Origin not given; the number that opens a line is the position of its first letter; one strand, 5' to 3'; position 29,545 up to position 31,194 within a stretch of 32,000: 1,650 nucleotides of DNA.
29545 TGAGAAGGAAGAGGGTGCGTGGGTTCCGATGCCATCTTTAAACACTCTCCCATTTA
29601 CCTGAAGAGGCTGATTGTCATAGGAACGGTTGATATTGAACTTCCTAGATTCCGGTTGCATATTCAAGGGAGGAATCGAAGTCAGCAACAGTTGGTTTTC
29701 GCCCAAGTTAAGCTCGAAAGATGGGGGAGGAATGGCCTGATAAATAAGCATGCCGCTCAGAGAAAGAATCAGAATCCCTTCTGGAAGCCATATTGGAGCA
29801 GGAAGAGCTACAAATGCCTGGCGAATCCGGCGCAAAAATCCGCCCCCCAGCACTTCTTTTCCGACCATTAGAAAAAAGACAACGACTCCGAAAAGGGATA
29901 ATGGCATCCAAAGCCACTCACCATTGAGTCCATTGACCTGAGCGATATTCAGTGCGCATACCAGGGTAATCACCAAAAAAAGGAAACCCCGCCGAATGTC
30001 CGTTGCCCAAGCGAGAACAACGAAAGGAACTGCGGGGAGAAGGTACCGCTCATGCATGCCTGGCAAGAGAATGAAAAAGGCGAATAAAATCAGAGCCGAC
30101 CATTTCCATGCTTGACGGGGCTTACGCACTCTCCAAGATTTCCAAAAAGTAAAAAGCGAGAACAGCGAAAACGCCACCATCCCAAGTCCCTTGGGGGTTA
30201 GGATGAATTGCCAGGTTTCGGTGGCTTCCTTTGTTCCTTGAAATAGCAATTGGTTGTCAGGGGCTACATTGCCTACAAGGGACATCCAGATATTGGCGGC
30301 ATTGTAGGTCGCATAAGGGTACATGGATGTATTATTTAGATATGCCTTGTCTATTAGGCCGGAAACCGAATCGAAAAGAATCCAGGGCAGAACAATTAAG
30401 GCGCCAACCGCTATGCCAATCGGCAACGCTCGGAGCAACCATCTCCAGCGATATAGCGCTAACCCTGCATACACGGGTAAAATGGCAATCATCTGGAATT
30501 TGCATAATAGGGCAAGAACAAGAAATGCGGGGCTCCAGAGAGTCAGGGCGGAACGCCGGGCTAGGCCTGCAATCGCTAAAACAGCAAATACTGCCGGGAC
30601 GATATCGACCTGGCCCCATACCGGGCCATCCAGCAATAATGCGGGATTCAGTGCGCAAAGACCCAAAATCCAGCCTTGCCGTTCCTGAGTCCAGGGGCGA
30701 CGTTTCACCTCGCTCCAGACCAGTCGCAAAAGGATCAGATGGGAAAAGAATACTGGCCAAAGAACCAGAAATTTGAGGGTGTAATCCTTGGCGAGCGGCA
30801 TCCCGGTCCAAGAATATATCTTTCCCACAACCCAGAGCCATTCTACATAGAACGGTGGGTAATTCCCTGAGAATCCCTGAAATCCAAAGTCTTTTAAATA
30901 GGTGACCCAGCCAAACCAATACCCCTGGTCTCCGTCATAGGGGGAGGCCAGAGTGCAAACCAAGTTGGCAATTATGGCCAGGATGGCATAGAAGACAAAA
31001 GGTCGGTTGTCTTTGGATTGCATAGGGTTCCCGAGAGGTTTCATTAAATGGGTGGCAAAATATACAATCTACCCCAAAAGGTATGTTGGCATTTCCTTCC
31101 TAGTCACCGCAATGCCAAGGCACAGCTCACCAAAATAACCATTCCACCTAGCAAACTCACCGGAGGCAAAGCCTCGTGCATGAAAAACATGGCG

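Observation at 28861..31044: Bacterial ALG6/ALG8-like GT-C enzyme fused to tandem NPCBM lectin-like domains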

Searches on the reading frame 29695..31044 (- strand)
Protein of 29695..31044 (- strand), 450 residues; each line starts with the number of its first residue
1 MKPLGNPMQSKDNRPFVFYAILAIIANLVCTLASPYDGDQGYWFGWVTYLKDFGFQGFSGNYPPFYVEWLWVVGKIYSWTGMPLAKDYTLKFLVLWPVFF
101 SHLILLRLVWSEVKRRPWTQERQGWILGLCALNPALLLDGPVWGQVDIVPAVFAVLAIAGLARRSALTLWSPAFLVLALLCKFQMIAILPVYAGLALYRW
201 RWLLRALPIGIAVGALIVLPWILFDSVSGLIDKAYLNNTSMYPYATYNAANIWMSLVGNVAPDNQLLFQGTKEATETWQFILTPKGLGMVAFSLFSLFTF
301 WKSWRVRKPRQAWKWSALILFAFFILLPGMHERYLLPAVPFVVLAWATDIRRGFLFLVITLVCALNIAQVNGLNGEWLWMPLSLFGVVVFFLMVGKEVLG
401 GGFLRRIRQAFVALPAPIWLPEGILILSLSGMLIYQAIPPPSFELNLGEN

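Call 7: find_homologous_proteins(query=window:29695-31044:-, max_evalue=0.001)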
Query window:29695-31044:- (450 aa): 151 proteins with E <= 0.001 among 8000 candidates; the best 120 are listed.
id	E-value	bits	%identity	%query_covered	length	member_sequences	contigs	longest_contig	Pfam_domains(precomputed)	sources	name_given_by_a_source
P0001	3.0e-239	813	100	82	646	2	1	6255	PF08305.18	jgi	jgi:hypothetical protein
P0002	6.0e-203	693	67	98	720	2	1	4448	PF08305.18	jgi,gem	-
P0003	3.3e-104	368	45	98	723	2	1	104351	PF08305.18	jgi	-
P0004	2.8e-101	358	43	96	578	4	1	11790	PF08305.18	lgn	-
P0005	1.4e-100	356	45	92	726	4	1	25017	PF08305.18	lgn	-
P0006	1.5e-99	352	47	92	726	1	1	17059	PF08305.18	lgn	-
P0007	2.4e-97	345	44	95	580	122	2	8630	PF08305.18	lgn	-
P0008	3.3e-97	345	44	97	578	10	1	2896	PF08305.18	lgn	-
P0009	4.0e-97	344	43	94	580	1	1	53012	PF08305.18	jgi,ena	-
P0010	5.6e-95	337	43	95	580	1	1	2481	PF08305.18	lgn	-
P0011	6.0e-95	337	43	95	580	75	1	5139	PF08305.18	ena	-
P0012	1.7e-94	336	42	93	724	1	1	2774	PF08305.18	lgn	-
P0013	7.7e-94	334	43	94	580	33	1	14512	PF08305.18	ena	-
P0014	1.4e-93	333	45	83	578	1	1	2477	PF08305.18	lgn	-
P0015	3.4e-93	332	47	85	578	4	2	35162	PF08305.18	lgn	-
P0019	5.3e-92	328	41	97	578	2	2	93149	PF08305.18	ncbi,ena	-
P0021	8.5e-92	327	42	86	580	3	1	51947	PF08305.18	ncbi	-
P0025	7.5e-91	324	43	93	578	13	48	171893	PF08305.18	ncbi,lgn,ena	-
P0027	9.3e-91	323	42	96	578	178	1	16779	PF08305.18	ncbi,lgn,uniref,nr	ncbi:NPCBM/NEW2 domain-containing protein [Fibrobacter intestinalis]|uniref:NPCBM/NEW2 domain-contai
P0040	4.0e-88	315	43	83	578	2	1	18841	PF08305.18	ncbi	-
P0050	2.6e-86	309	41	94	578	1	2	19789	PF08305.18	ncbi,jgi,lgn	jgi:Gpi18-like mannosyltransferase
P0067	6.8e-84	301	42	88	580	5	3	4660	PF08305.18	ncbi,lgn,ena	-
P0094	1.1e-69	254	40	88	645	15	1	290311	PF08305.18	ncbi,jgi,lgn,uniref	ncbi:NPCBM/NEW2 domain-containing protein [Cellvibrio sp. UBA7671]|uniref:NPCBM/NEW2 domain-containi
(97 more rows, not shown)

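Call 36: predict_structure(alignment_id=A2)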
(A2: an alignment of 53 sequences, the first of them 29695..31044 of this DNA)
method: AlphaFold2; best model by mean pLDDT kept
length: 450 residues; sequences in the alignment: 53
mean_pLDDT: 93.4   pTM: 0.92
mean pLDDT of the five models: 93.4, 92.6, 92.4, 92.3, 91.8
residues with pLDDT >= 90: 393; 70-90: 45; 50-70: 4; < 50: 8
segments of 3 or more residues with pLDDT < 50: 1-8
pLDDT, mean of each block of 10 residues (from residue 1): 46 93 98 94 97 94 95 97 94 98 98 95 97 98 96 98 93 98 96 97 97 97 94 88 89 94 91 93 96 98 96 98 95 96 98 97 96 90 94 94 91 92 98 91 74
secondary structure, 60 per line:
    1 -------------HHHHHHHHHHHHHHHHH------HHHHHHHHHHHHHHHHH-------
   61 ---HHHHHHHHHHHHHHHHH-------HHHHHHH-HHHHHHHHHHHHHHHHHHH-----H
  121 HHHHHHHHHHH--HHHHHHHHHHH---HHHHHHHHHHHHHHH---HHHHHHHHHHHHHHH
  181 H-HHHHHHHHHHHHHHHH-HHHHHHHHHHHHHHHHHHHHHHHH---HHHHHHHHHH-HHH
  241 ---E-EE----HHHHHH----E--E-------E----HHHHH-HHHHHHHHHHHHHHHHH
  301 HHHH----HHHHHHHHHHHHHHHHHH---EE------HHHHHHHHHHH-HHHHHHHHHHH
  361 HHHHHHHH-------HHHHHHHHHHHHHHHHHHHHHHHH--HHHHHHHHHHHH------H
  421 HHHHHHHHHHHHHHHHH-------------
elements in order: H14-30 H37-53 H64-80 H88-94 H96-114 H120-131 H134-144 H148-162 H166-181 H183-198 H200-223 H227-236 H252-257 H278-282 H284-304 H309-326 H338-348 H350-368 H376-399 H402-413 H420-437

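Call 39: fold_search(model_id=the predicted structure, library=pdb)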
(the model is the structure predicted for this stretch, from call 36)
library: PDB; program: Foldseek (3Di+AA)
matches with E <= 10: 306; with E <= 0.001: 3
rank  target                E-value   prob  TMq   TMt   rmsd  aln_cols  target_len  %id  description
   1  6snh_X                8.0e-06  1.00  0.61  0.58  15.5       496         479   15  Cryo-EM structure of yeast ALG6 in complex with 6AG9 Fab and Dol25-P-Glc (released 2020-03-11)
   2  5f15                  1.4e-04  1.00  0.46  0.39  15.1       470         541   16  Crystal Structure of ArnT from Cupriavidus metallidurans bound to Undecaprenyl phosphate (released 2016-02-17)
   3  5ezm                  8.0e-04  1.00  0.48  0.42  10.6       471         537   17  Crystal Structure of ArnT from Cupriavidus metallidurans in the apo state (released 2016-02-17)
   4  9s6r_A                1.0e-02  1.00  0.46  0.52   8.7       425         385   13  Ternary cryo-EM structure of yeast ALG3 with Dol25-PP-GlcNAc2Man5, Dol25-P-Man, and Fab (released 2026-03-18)
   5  8imx_U                1.3e-02  1.00  0.49  0.52  15.7       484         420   11  Cryo-EM structure of GPI-T with a chimeric GPI-anchored protein (released 2023-08-16)
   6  7oci_F                1.3e-02  1.00  0.39  0.29  16.8       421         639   13  Cryo-EM structure of yeast Ost6p containing oligosaccharyltransferase complex (released 2022-02-16)
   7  8if8_B                1.5e-02  1.00  0.37  0.28  14.7       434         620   16  Arabinosyltransferase AftA (released 2023-05-31)
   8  6ftg_5                1.8e-02  1.00  0.41  0.31  13.4       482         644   10  Subtomogram average of OST-containing ribosome-translocon complexes from canine rough microsomal membranes (released 2018-03-21)
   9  9n9j_I                2.1e-02  0.99  0.33  0.23  20.1       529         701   10  Structure of a GRP94 folding intermediate engaged with a CCDC134- and FKBP11-bound secretory translocon (released 2025-11-19)
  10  9wno_A                4.1e-02  1.00  0.51  0.56   6.7       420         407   14  Cryo-EM structure of Candida glabrata GPI mannosyltransferase I bound to Dol-P-Man (released 2025-12-03)
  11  8pn9_A                4.1e-02  0.98  0.35  0.26  13.3       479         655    9  Structure of human oligosaccharyltransferase OST-A complex bound to NGI-1 (released 2024-05-08)
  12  7bvc_B                5.7e-02  0.99  0.43  0.21  13.8       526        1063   13  Cryo-EM structure of Mycobacterium smegmatis arabinosyltransferase EmbA-EmbB-AcpM2 in complex with ethambutol (released 2020-04-29)
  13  9i5k_A                7.0e-02  1.00  0.44  0.41  10.8       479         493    9  Structure of the Chaetomium thermophilum Pmt4 homodimer (C2 symmetry) (released 2025-12-24)
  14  9c0h_A                1.7e-01  0.16  0.15  0.09  28.3       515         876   10  Phosphorylated human NKCC1 in complex with bumetanide (released 2025-02-12)
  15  6x0o                  1.8e-01  0.96  0.40  0.19  13.6       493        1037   14  Single-Particle Cryo-EM Structure of Arabinosyltransferase EmbB from Mycobacterium smegmatis (released 2020-06-10)
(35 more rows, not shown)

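Call 42: search_protein_families(library=pfam, alignment_id=A2, max_evalue=1)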
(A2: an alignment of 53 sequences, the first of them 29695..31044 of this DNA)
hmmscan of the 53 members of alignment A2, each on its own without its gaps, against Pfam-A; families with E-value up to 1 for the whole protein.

A. member 1, window:29695-31044:- (450 aa): 0 families

B. families by the number of members that match (of 53 scanned): 11 families
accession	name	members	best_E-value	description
PF08305.17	NPCBM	52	9.5e-57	NPCBM/NEW2 domain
PF17368.7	YwcE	1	0.0087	Spore morphogenesis and germination YwcE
PF09624.15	DUF2393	1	0.025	Protein of unknown function (DUF2393)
PF15202.11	Adipogenin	1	0.029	Adipogenin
PF15253.11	STIL_N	1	0.07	SCL-interrupting locus protein N-terminus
PF25077.1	DUF7800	1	0.24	Domain of unknown function (DUF7800)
PF07400.16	IL11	1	0.28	Interleukin 11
PF23711.1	DUF7156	1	0.33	Family of unknown function (DUF7156)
PF11511.13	RhodobacterPufX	1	0.47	Intrinsic membrane protein PufX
PF14126.11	DUF4293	1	0.51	Domain of unknown function (DUF4293)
PF15201.11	Rod_cone_degen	1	0.77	Progressive rod-cone degeneration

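Call 45: search_protein_representatives(alignment_id=A3)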
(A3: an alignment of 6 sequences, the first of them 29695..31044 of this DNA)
Query: 6 sequences, 356 profile positions. Proteins with E-value up to 0.001 (for the whole library): 2341; up to 1e-10: 1032; up to 1e-30: 73. The best 150 are listed.
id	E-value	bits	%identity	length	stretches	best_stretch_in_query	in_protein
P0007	4.9e-181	618.2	-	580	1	1-338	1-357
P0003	3.4e-122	424.6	-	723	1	5-346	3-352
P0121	7.8e-119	413.6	-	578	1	6-337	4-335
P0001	3.1e-115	401.7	-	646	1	79-344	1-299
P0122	8.1e-113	393.8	-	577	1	4-340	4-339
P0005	6.1e-105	367.9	-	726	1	7-343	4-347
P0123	1.5e-100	353.5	-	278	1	6-281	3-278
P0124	2.5e-96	339.6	-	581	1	5-343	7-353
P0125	5.7e-86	305.5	-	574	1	10-338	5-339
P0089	1.4e-81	291.0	-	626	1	16-339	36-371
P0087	1.4e-81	291.0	-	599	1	18-343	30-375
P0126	4.2e-81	289.5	-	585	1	12-338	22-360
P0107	9.9e-81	288.2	-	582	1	11-348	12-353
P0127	3.8e-80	286.3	-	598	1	16-337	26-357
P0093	5.7e-80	285.7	-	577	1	9-345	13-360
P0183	3.3e-28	115.5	-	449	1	22-344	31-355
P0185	3.2e-27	112.2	-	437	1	7-341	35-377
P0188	8.6e-27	110.8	-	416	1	8-337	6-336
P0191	2.2e-26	109.5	-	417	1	12-339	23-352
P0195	1.5e-24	103.5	-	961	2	12-343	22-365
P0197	6.1e-24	101.5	-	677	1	19-337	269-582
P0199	1.8e-23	99.9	-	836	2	76-337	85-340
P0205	4.7e-23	98.5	-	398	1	10-337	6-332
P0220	4.8e-22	95.2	-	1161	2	87-334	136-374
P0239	3.8e-21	92.2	-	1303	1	5-337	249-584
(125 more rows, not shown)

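Call 46: search_protein_families(library=pfam, proteins=[P0183, P0185, P0188, P0191, P0195, P0199, P0220, P0239, P0205, P0197], max_evalue=0.01)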
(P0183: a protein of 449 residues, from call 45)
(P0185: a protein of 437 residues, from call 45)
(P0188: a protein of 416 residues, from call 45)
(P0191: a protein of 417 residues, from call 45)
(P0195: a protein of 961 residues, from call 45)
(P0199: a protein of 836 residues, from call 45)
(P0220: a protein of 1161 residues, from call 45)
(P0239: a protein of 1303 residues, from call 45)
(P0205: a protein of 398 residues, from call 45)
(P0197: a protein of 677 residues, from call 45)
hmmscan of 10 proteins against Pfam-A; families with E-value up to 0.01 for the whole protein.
P0183 (449 aa): 0 families

P0185 (437 aa): 2 families
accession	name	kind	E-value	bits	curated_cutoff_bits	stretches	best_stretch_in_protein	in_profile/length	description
PF09594.16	GT87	-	5.4e-07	30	25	1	97-347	3-231/237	Glycosyltransferase family 87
PF03155.21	Alg6_Alg8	-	3.2e-05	23.6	25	1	147-394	113-379/482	ALG6, ALG8 glycosyltransferase family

P0188 (416 aa): 1 family
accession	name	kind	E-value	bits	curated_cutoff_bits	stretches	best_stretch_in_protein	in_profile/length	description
PF03155.21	Alg6_Alg8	-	0.0002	20.9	25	1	275-398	299-420/482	ALG6, ALG8 glycosyltransferase family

P0191 (417 aa): 1 family
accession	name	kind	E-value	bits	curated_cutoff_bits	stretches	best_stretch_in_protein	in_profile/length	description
PF03155.21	Alg6_Alg8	-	6.6e-07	29.1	25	1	292-399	302-407/482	ALG6, ALG8 glycosyltransferase family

P0195 (961 aa): 5 families
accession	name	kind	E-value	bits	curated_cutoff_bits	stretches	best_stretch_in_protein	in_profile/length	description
PF09594.16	GT87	-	3.5e-19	69.9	25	2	557-797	3-211/237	Glycosyltransferase family 87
PF03155.21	Alg6_Alg8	-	4.8e-12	46.1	25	2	76-220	47-195/482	ALG6, ALG8 glycosyltransferase family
PF13231.12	PMT_2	-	2e-08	35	26.1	2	600-723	27-157/160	Dolichyl-phosphate-mannose-protein mannosyltransferase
PF05208.19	ALG3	-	4.1e-06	26.9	23.6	1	169-247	127-205/358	ALG3 protein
PF06728.19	PIG-U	-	6.5e-05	22.6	24.5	2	558-720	59-194/378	GPI transamidase subunit PIG-U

P0199 (836 aa): 3 families
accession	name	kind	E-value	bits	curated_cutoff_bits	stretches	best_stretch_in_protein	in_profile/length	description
PF05208.19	ALG3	-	0.00037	20.5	23.6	0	155-237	129-211/358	ALG3 protein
PF03155.21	Alg6_Alg8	-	0.0055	16.2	25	1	707-789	300-385/482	ALG6, ALG8 glycosyltransferase family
PF09594.16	GT87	-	0.007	16.6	25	1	533-746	28-234/237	Glycosyltransferase family 87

P0220 (1161 aa): 2 families
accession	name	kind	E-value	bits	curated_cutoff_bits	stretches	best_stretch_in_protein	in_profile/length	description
PF09594.16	GT87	-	3.1e-09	37.4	25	2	149-357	32-232/237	Glycosyltransferase family 87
PF05208.19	ALG3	-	0.005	16.8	23.6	1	191-269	127-205/358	ALG3 protein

P0239 (1303 aa): 7 families
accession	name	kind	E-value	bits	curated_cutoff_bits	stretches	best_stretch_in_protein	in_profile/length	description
PF16192.10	PMT_4TMC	-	1.6e-24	87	32.4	1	1122-1300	2-202/202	C-terminal four TMM region of protein-O-mannosyltransferase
PF13231.12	PMT_2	-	4.2e-17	63.3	26.1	2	895-1043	1-140/160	Dolichyl-phosphate-mannose-protein mannosyltransferase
PF02366.24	PMT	-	1.4e-14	54.7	22.7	1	867-1107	17-235/245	Dolichyl-phosphate-mannose-protein mannosyltransferase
PF09594.16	GT87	-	1.4e-07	32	25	1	309-559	3-232/237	Glycosyltransferase family 87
PF03155.21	Alg6_Alg8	-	3.6e-07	30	25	1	308-479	46-234/482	ALG6, ALG8 glycosyltransferase family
PF00754.31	F5_F8_type_C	-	1.3e-05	25.7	28.2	1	715-799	22-114/127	F5/8 type C domain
PF22633.2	F5_F8_type_C_2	-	0.00028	21.9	27.8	1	716-795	9-91/91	NedA-like, galactose-binding domain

P0205 (398 aa): 2 families
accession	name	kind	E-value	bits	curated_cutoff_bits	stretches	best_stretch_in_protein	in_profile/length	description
PF09594.16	GT87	-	8.5e-08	32.7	25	1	58-306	3-231/237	Glycosyltransferase family 87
PF05208.19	ALG3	-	1.2e-05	25.3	23.6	1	62-221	58-211/358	ALG3 protein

P0197 (677 aa): 1 family
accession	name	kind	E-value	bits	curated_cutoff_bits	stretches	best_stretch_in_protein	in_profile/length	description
PF09594.16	GT87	-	7.7e-07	29.5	25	1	356-559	37-231/237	Glycosyltransferase family 87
